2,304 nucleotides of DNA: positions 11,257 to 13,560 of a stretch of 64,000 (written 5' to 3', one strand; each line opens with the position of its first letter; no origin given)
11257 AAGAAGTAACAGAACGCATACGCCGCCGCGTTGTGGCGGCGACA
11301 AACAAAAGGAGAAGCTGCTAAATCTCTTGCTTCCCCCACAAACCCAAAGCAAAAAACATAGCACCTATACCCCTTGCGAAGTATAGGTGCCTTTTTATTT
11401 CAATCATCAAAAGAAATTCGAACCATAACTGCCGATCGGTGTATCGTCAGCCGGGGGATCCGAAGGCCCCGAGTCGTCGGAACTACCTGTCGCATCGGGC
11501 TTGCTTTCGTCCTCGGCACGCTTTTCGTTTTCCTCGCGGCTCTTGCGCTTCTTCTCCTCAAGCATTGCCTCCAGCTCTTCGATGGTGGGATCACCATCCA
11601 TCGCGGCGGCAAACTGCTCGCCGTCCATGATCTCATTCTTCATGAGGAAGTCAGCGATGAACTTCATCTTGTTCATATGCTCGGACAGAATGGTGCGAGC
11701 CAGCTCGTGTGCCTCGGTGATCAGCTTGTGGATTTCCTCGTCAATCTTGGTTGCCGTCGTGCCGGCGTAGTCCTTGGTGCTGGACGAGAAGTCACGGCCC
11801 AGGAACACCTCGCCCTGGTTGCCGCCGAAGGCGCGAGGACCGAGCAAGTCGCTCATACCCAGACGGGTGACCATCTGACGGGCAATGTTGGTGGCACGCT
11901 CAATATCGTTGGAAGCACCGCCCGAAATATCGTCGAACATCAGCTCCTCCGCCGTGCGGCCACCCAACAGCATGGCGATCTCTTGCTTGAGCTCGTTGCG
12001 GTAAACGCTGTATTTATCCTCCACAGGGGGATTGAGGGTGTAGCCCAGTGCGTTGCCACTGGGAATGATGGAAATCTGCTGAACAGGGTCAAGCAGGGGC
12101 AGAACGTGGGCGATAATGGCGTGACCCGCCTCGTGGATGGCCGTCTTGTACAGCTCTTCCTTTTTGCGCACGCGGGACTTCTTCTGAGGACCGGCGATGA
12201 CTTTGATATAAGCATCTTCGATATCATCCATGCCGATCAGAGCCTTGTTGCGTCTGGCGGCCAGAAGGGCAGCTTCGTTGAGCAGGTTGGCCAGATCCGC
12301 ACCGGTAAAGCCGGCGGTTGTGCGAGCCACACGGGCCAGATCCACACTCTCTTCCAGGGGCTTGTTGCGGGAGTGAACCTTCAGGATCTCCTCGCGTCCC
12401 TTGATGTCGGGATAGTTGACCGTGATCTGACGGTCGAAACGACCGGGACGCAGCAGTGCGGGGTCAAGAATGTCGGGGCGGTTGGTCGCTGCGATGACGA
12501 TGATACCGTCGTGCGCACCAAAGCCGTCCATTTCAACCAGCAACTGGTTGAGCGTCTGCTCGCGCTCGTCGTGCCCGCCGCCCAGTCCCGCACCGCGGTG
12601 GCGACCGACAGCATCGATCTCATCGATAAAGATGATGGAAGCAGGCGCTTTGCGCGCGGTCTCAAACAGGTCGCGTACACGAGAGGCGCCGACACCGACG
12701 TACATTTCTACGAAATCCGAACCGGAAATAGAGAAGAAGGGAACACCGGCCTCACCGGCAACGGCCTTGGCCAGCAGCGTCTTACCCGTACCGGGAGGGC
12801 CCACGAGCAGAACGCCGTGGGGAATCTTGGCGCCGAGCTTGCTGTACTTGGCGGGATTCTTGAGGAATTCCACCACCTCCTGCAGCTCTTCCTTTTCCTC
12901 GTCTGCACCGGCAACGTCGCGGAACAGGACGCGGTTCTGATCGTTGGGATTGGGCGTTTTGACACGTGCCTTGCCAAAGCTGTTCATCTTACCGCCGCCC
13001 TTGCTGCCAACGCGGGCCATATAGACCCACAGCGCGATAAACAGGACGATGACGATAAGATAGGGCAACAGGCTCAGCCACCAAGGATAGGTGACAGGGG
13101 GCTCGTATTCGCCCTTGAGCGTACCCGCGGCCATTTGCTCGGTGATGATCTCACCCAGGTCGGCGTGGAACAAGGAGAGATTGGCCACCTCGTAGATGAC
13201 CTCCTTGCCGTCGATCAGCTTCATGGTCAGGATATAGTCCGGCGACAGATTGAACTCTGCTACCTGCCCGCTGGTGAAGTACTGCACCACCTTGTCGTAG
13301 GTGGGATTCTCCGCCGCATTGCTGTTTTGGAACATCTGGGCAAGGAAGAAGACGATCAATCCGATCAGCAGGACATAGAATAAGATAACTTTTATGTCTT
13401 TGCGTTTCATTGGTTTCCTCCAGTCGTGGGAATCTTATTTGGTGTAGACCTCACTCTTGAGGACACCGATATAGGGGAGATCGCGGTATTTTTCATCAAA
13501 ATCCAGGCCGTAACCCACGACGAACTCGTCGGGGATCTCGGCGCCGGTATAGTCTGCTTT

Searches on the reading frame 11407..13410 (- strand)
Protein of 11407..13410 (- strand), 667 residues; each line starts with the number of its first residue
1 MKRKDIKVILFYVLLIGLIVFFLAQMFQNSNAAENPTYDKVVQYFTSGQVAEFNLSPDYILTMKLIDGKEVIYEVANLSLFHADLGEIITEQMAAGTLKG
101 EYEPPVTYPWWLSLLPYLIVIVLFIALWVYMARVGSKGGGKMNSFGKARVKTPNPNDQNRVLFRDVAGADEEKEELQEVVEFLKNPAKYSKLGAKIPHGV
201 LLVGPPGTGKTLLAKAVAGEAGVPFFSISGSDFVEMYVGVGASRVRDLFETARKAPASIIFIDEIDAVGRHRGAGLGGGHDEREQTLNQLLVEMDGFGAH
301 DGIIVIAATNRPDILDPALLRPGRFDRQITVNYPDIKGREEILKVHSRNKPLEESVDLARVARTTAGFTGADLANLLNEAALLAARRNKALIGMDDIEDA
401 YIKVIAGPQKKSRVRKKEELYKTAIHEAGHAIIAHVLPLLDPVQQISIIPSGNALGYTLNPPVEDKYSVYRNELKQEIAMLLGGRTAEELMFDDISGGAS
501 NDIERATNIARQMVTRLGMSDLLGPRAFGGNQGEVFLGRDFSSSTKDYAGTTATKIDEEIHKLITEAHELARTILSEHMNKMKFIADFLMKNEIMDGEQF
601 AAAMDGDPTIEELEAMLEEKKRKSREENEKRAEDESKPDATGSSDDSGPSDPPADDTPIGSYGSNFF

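Call 14: search_protein_families(library=ncbifam, proteins=[window:11407-13410:-])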
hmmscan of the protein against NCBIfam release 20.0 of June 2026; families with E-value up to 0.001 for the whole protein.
window:11407-13410:- (667 aa): 23 families
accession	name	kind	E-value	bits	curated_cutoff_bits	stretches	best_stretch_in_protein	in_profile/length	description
TIGR01241.2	FtsH_fam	equivalog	1.1e-238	793.9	600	1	16-600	6-598/598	ATP-dependent zinc metalloprotease FtsH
NF008004.0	PRK10733.1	equivalog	5.5e-184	612.7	1008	1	9-608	6-597/644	ATP-dependent zinc metalloprotease FtsH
NF003069.1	PRK03992.1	subfamily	8.8e-91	304.9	500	1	149-407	116-375/379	proteasome-activating nucleotidase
TIGR01242.2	TIGR01242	subfamily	2.1e-85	286.9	500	1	155-406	105-357/362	proteasome-activating nucleotidase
TIGR01243.1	CDC48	subfamily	3.1e-75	253.9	802.65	1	161-401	450-689/733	CDC48 family AAA ATPase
NF047747.1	PrtsmActNtasePan2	equivalog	2.4e-72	244.4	700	1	148-404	135-392/397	proteasome-activating nucleotidase Pan2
NF047748.1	PrtsmActNtasePan1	equivalog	3.4e-70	237.1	750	1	153-407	137-392/405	proteasome-activating nucleotidase Pan1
TIGR03689.1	pup_AAA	equivalog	2.7e-41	141.9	504.75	1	160-359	178-389/512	proteasome ATPase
NF041006.2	cell_div_CdvC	equivalog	8.9e-39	133.4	650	1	157-384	96-322/370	cell division protein CdvC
NF042959.1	IteA_antiphage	equivalog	3.7e-33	115.2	510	1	170-395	98-315/367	anti-phage ATPase IteA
NF003229.0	PRK04195.1-5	equivalog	1.8e-09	36.9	280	1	164-270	17-117/413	replication factor C large subunit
NF003745.1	PRK05342.1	equivalog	7.2e-08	31.7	359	1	199-272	111-190/418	ATP-dependent Clp protease ATP-binding subunit ClpX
TIGR03922.1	T7SS_EccA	equivalog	2.4e-07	29.7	466.65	1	198-314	313-428/557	type VII secretion AAA-ATPase EccA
TIGR00382.1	clpX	equivalog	2.7e-07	30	370.75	1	198-271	118-197/414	ATP-dependent protease ATP-binding subunit ClpX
NF003230.0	PRK04195.1-6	equivalog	2e-06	26.8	441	1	164-233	14-75/494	replication factor C large subunit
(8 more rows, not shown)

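Call 69: find_encoding_contigs(protein=window:11407-13410:-, flank=6000, max_places=10)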
Protein window:11407-13410:- (667 aa): 2 contigs read that carry it; 1 place shown.
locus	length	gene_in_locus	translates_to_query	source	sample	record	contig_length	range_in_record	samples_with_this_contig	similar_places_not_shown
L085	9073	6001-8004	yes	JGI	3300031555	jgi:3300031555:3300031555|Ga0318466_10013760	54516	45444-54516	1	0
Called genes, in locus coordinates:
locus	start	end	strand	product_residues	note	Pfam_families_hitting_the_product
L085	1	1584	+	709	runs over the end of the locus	PF24898:GGDEF_GdpP, PF01368:DHH, PF02272:DHHA1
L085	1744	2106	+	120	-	-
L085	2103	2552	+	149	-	PF01281:Ribosomal_L9_N, PF03948:Ribosomal_L9_C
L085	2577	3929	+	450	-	PF00772:DnaB, PF00270:DEAD (faint), PF13481:AAA_25, PF03796:DnaB_C, PF06745:ATPase (weak)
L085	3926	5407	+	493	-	PF01171:ATP_bind_3, PF11734:TilS_C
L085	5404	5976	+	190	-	PF00156:Pribosyltran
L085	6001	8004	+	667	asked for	PF06480:FtsH_ext (weak), PF00004:AAA, PF07728:AAA_5 (weak), PF17862:AAA_lid_3, PF01434:Peptidase_M41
